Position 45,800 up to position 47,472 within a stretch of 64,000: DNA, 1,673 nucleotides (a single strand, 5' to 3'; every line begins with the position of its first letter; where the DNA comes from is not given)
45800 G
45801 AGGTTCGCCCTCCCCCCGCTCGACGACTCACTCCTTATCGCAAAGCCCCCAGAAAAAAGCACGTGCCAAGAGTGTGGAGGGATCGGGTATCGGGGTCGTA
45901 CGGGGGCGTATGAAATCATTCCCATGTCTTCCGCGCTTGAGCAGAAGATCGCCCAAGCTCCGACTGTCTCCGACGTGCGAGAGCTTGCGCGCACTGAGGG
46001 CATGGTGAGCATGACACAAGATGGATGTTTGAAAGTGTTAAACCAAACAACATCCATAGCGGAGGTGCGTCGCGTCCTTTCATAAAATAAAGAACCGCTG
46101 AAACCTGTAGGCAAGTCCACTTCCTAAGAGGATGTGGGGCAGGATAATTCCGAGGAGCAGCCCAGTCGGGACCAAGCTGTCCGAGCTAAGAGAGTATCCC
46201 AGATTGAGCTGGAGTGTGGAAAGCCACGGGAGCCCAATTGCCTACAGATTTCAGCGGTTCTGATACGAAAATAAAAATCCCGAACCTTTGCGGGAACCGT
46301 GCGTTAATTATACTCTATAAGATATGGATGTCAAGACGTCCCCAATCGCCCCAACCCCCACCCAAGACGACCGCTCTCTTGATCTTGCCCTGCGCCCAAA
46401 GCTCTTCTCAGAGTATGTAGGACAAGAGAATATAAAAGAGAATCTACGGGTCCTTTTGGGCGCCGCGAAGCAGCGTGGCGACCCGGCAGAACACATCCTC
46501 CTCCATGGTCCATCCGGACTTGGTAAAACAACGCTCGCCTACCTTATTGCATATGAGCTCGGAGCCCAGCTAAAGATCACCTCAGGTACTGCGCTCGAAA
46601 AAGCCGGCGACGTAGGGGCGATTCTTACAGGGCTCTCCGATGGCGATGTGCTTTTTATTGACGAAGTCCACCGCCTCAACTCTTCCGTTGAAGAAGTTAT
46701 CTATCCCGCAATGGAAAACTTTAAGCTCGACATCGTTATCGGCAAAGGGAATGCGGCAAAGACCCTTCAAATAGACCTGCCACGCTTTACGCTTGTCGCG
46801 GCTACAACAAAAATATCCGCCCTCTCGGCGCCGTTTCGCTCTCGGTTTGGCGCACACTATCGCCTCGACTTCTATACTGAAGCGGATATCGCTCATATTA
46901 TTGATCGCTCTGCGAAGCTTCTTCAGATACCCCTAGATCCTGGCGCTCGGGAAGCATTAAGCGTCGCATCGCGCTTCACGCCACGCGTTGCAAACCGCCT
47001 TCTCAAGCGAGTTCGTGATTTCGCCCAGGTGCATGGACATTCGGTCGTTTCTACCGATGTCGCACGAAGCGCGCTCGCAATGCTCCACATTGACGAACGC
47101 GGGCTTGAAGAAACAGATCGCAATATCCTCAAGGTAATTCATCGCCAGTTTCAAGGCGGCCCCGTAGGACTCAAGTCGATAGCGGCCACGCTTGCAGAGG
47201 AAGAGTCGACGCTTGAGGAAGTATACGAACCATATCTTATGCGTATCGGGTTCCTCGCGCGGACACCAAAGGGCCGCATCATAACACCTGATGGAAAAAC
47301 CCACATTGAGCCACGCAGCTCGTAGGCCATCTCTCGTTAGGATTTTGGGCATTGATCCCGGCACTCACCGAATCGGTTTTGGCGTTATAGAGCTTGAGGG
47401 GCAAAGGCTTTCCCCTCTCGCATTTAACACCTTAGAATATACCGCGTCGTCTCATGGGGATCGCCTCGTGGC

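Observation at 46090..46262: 173-nt element with 22-bp terminal inverted repeats between pilB and ruvB: structured ncRNA (SRP-RNA-like motif) or MITE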

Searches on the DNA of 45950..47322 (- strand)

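Call 4: search_rna_families(source=window, start=45950, end=46400, threshold=evalue, max_evalue=10, show_alignments=5)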
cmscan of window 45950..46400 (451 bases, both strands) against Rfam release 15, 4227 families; matches with E-value up to 10: 1.
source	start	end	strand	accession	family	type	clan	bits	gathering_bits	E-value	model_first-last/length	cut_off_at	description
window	46120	46185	-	RF02172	RFPL3-AS1_2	Gene; lncRNA;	-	11.8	40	1.6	1-71/71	no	RFPL3 antisense RNA 1 conserved region 2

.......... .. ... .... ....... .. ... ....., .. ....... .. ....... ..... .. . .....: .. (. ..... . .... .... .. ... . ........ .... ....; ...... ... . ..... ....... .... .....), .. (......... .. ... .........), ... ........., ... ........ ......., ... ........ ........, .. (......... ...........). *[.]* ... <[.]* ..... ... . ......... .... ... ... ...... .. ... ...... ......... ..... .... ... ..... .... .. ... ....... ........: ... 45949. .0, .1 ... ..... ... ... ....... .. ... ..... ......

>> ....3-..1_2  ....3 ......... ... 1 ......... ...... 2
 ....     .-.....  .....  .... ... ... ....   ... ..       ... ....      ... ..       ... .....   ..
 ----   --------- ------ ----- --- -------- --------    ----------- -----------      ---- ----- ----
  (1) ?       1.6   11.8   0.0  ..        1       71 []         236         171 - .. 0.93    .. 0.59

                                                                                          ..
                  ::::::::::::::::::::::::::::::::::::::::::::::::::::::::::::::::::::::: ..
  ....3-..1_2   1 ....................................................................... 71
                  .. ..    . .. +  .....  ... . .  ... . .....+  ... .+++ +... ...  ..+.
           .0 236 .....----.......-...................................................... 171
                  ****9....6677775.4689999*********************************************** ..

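Call 31: build_rna_model(alignment_id=A3, structure=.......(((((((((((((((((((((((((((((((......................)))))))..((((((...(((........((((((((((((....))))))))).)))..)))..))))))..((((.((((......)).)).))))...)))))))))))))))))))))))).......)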
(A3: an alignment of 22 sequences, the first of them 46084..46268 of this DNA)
Model R1 built from alignment A3 (22 sequences, 192 columns); structure: as given.
model positions 182; base pairs 60; branch points 2; effective number of sequences 2.44; information 0.59 bits per position. Calibrated on 0.2 Mb of random sequence (short: E-values are rough).
structure used (alignment columns):
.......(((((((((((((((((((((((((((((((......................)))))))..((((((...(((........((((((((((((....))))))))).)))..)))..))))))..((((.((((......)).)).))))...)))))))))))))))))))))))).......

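Call 34: search_with_rna_model(model_id=R1, sources=[window, L007, L009, L012, L013, L014, L015, L016, L017, L018, L019, L020, L021, L022, L023, L024, L025, L026, L027, L028, L029, L030, L031, L032, L033, L034, L035, L036, L037, L038, L039, L040, L041, L042, L043, L044, L045, L046, L047, L048, L049, L050, L051, L052, L053, L054, L055, L056, L057, L058, L059, L060, L061, L062, L063, L064, L065, L066, L067, L068, L069, L070, L071, L072, L073, L074, L075, L076, L077, L078, L079, L080, L081, L082, L083, L084, L085, L086, L087, L088, L089, L090, L091, L092], max_evalue=1, make_alignment=true)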
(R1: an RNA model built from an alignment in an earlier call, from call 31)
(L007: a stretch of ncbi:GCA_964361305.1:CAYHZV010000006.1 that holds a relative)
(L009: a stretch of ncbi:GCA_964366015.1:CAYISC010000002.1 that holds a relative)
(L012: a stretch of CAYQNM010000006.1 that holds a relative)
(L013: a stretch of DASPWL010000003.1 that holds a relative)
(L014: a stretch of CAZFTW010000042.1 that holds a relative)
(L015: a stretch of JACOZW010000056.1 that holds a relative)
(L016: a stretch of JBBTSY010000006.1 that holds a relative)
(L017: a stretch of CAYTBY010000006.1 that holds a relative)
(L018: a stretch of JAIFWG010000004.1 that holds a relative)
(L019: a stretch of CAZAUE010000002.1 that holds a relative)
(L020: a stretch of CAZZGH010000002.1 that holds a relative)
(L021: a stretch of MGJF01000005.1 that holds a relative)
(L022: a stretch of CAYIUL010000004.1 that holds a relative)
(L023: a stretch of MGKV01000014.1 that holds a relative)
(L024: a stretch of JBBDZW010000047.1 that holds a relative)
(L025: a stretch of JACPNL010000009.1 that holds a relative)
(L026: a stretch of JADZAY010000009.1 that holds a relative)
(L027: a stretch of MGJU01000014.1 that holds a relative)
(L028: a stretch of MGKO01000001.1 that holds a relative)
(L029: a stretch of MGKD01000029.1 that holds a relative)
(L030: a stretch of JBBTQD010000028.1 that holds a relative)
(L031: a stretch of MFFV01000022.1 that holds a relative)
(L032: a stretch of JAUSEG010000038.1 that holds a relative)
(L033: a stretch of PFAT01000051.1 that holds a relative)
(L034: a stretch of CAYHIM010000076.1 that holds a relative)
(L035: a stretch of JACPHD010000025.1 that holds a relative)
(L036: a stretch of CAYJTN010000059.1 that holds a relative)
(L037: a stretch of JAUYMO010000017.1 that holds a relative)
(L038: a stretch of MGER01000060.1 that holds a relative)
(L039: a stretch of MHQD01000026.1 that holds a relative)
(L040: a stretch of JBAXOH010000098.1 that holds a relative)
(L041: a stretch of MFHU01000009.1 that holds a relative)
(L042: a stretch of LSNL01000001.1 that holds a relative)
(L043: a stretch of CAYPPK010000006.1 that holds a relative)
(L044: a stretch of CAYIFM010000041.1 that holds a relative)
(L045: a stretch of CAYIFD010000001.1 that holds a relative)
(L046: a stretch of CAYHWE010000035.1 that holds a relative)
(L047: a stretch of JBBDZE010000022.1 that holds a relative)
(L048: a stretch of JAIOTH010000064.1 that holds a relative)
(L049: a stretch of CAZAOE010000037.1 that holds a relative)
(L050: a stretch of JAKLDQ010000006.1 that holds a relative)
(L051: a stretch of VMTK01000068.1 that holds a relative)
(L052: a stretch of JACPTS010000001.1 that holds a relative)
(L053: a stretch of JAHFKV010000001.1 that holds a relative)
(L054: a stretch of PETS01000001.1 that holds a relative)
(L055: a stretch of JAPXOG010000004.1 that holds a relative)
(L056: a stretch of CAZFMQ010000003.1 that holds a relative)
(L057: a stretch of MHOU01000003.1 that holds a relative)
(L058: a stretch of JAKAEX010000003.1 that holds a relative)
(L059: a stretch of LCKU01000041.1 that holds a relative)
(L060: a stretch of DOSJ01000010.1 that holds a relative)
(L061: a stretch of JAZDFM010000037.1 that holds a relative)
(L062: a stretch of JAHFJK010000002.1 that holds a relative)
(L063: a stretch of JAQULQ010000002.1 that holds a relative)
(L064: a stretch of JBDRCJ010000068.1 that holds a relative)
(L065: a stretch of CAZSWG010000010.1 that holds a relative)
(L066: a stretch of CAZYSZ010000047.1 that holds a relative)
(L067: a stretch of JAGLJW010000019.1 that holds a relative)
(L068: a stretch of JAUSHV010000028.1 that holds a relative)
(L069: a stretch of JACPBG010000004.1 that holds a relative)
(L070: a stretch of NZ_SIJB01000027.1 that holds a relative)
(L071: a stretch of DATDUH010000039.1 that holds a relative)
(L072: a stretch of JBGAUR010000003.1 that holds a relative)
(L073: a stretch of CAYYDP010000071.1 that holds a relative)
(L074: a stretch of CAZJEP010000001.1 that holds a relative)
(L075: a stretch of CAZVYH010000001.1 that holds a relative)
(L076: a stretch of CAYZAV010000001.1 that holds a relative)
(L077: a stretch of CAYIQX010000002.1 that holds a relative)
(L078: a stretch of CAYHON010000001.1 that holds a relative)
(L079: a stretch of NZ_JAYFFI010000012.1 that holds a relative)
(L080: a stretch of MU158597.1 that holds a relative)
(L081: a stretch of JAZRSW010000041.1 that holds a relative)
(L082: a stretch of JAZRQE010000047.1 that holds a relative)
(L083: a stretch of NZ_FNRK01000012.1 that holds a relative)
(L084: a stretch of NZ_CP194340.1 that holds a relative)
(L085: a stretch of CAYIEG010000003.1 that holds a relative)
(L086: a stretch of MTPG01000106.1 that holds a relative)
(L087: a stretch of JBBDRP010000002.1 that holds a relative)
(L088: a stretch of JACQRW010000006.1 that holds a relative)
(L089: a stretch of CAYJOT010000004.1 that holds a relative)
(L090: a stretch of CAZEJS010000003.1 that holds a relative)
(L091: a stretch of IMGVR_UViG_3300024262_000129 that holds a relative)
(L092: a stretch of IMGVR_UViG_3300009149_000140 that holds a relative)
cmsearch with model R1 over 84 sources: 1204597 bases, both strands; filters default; matches with E-value up to 1: 77.
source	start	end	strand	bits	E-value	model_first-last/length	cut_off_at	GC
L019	7795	7975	-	181.5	3.1e-46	1-182/182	no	0.4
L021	6454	6634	-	181.4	3.5e-46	1-182/182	no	0.45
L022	6456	6639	-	179.3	1.3e-45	1-182/182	no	0.36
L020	1832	2012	-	178.9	1.6e-45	1-182/182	no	0.41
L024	7731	7915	-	177.4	4.1e-45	1-182/182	no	0.43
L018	7774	7952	-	174.2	3.1e-44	1-182/182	no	0.39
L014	931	1114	-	171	2.2e-43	1-182/182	no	0.41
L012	4789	4973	-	170.7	2.6e-43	1-182/182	no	0.44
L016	6929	7109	-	166.7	3.2e-42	1-182/182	no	0.44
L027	7668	7848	-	165.4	7.3e-42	1-182/182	no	0.41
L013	1475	1657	-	161.6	8e-41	1-182/182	no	0.44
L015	3450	3628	-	160.7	1.4e-40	1-182/182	no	0.42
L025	7724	7905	-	160.3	1.8e-40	1-182/182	no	0.41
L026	7772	7954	-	157.9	7.9e-40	1-182/182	no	0.5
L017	7634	7811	-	157.8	8.6e-40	1-182/182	no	0.42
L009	3756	3936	-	157.1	1.3e-39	1-182/182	no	0.45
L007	3762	3946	-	151.3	4.8e-38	1-182/182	no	0.52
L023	7788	7969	-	145.3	2.1e-36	1-182/182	no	0.45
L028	7768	7942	-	134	2.5e-33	1-182/182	no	0.5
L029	5192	5366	-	115.3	2.9e-28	1-182/182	no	0.42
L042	7661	7839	-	91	1.2e-21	1-182/182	no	0.37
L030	7593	7783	-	89.5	2.9e-21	1-182/182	no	0.41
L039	7698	7915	-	73.1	8.5e-17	1-182/182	no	0.49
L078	3708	3890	-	69.2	9.4e-16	1-182/182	no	0.49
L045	7733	7917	-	69.1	1e-15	1-182/182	no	0.49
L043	7678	7862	-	67.9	2.2e-15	1-182/182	no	0.5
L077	6805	6995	-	66.9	4e-15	1-182/182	no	0.59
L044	3714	3903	-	66.5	5.2e-15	1-182/182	no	0.45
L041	7738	7928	-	63.2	4.1e-14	1-182/182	no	0.5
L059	7698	7908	-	60.9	1.7e-13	1-182/182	no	0.45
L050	7689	7837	-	60.3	2.5e-13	1-182/182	no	0.44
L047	7534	7709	-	58.4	8.4e-13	1-182/182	no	0.49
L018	7774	7952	+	58.3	8.5e-13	1-182/182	no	0.39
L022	6456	6639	+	57.7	1.2e-12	1-182/182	no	0.36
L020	1832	2012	+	54.7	8.4e-12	1-182/182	no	0.41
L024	7731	7915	+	54.2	1.1e-11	1-182/182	no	0.43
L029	5192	5366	+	53.7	1.6e-11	1-182/182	no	0.42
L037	7741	7934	-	52.9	2.5e-11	1-182/182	no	0.53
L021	6454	6634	+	52.8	2.8e-11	1-182/182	no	0.45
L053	7800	7946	-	52.3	3.7e-11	1-182/182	no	0.44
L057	3943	4089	-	51.9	4.7e-11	1-182/182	no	0.44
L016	6929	7109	+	51.9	4.8e-11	1-182/182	no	0.44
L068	7772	7961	-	51.9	4.9e-11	1-182/182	no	0.42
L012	4789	4973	+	51.3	6.8e-11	1-182/182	no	0.44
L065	7827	7981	-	51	8.1e-11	1-182/182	no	0.53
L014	931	1114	+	50.5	1.1e-10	1-182/182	no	0.41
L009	3756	3936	+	50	1.6e-10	1-182/182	no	0.45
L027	7668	7848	+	49.6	2e-10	1-182/182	no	0.41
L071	7769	7920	-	49.6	2.1e-10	1-182/182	no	0.55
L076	7767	7914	-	49.1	2.7e-10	1-182/182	no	0.43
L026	7772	7954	+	48.8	3.2e-10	1-182/182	no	0.5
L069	7696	7928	-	48.3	4.4e-10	1-182/182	no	0.44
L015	3450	3628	+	48.3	4.5e-10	1-182/182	no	0.42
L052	7702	7872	-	48.2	4.7e-10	1-182/182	no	0.41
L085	3769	3953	-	47.8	6.3e-10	1-182/182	no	0.53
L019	7795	7975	+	47.7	6.5e-10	1-182/182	no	0.4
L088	7709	7907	-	47.4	7.9e-10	1-182/182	no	0.49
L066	1068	1214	-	47.1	9.4e-10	1-182/182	no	0.4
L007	3762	3946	+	45.8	2.1e-09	1-182/182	no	0.52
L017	7634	7811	+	44.4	5e-09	1-182/182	no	0.42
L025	7724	7905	+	44.3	5.3e-09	1-182/182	no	0.41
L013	1475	1657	+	43.9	6.9e-09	1-182/182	no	0.44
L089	7750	7953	-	43.2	1.1e-08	1-182/182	no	0.52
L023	7788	7969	+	42.8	1.4e-08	1-182/182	no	0.45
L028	7768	7942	+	41.3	3.5e-08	1-182/182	no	0.5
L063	7819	7970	-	37.6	3.7e-07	1-182/182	no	0.56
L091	8922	9104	+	36.3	8.1e-07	1-182/182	no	0.33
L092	3285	3467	+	36.3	8.1e-07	1-182/182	no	0.33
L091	8922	9104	-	33.5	4.8e-06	1-182/182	no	0.33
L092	3285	3467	-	33.5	4.8e-06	1-182/182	no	0.33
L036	1070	1260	+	31.9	1.3e-05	1-182/182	no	0.57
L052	7702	7872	+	25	0.00092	1-182/182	no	0.41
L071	7769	7920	+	24.7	0.0011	1-182/182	no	0.55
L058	8962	9012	+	17.7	0.09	1-182/182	no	0.25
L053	843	902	-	16.8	0.16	1-182/182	no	0.4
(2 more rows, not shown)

Alignment A4: 77 matches aligned to the model, 389 columns, each read 5' to 3' on its own strand. Consensus structure (alignment columns), stored with it:
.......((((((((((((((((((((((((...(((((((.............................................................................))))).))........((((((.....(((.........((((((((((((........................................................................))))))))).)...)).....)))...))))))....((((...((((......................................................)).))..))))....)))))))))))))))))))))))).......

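Call 46: search_rna_families(sources=[L013, L014, L044, L066], threshold=evalue, max_evalue=5)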
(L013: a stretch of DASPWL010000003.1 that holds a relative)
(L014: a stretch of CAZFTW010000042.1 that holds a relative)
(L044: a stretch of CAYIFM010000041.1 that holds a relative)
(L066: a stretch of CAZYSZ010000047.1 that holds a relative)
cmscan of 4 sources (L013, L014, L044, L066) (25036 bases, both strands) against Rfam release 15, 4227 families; matches with E-value up to 5: 9.
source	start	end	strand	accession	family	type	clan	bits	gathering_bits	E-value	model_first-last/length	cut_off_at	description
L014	3588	3667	+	RF02621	BSnc120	Gene; sRNA;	-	30.8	114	0.0014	1-88/88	no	Brucella sRNA 120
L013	3430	3514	-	RF01181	snR77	Gene; snRNA; snoRNA; CD-box;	CL00057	27.4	50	3.6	1-83/83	no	Small nucleolar RNA snR77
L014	3618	3692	-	RF02495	ohsC_RNA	Gene; antitoxin;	-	26.9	50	3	1-77/77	no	Oppression of Hydrophobic ORF by sRNA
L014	3606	3672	-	RF02621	BSnc120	Gene; sRNA;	-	25.8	114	0.054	1-88/88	no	Brucella sRNA 120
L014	3615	3726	-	RF01772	rnk_pseudo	Cis-reg; leader;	-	23.8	55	4.1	1-108/108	no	Pseudomonas rnk leader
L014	3617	3684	-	RF02063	STnc350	Gene; sRNA;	-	23.2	60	2.7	1-68/68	no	Salmonella enterica sRNA STnc350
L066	939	1025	+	RF02621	BSnc120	Gene; sRNA;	-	22.6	114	0.53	1-88/88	no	Brucella sRNA 120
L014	3519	3672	+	RF02225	sX6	Gene; sRNA;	-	22.5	40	0.039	1-342/342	no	Proteobacterial sRNA sX6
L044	113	173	-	RF02353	BjrC68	Gene; sRNA;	-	18.8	39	1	1-82/82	no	Bradyrhizobiaceae sRNA BjrC68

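Call 49: search_with_rna_model(model_id=R1, sources=[L100, L104, L112, L137, L138, L143, L147, L171, L187, L207, L102, L111, L128, L164, L153], max_evalue=0.01)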
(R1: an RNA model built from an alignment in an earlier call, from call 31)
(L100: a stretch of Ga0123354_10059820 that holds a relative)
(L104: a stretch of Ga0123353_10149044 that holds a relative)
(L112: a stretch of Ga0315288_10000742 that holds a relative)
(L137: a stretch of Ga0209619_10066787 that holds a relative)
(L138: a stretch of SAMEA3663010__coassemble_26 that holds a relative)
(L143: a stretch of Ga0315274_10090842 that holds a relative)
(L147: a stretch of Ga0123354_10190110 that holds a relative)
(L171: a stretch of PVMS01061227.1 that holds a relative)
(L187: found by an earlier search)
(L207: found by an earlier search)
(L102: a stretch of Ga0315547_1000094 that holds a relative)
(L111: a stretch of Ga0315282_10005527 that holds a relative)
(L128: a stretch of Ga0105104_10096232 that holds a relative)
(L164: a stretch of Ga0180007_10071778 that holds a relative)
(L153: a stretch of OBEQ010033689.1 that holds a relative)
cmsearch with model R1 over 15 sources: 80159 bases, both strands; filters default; matches with E-value up to 0.01: 16.
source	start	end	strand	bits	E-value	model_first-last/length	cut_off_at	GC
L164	2004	2188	-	168.9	5.4e-44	1-182/182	no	0.43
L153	130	309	+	134.7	1.1e-34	1-182/182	no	0.46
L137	843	1017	+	101.8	8.9e-26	1-182/182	no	0.43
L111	8759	8931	-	98.5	7e-25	1-182/182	no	0.44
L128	1106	1283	-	72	1.1e-17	1-182/182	no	0.52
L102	4410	4595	+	66.8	2.8e-16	1-182/182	no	0.46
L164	2004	2188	+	48.7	2.3e-11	1-182/182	no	0.43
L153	130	309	-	42.9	8.8e-10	1-182/182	no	0.46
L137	843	1017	-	39.9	5.6e-09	1-182/182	no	0.43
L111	8759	8931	+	33.8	2.6e-07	1-182/182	no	0.44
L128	1106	1283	+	32.5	6e-07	1-182/182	no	0.52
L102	4410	4595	-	31.7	9.7e-07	1-182/182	no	0.46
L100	3529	3716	-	31.2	1.3e-06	1-182/182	no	0.28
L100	3529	3716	+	28.6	6.7e-06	1-182/182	no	0.28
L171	2948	3018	-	28.4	7.4e-06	1-182/182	no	0.23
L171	2948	3018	+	28.2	8.5e-06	1-182/182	no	0.23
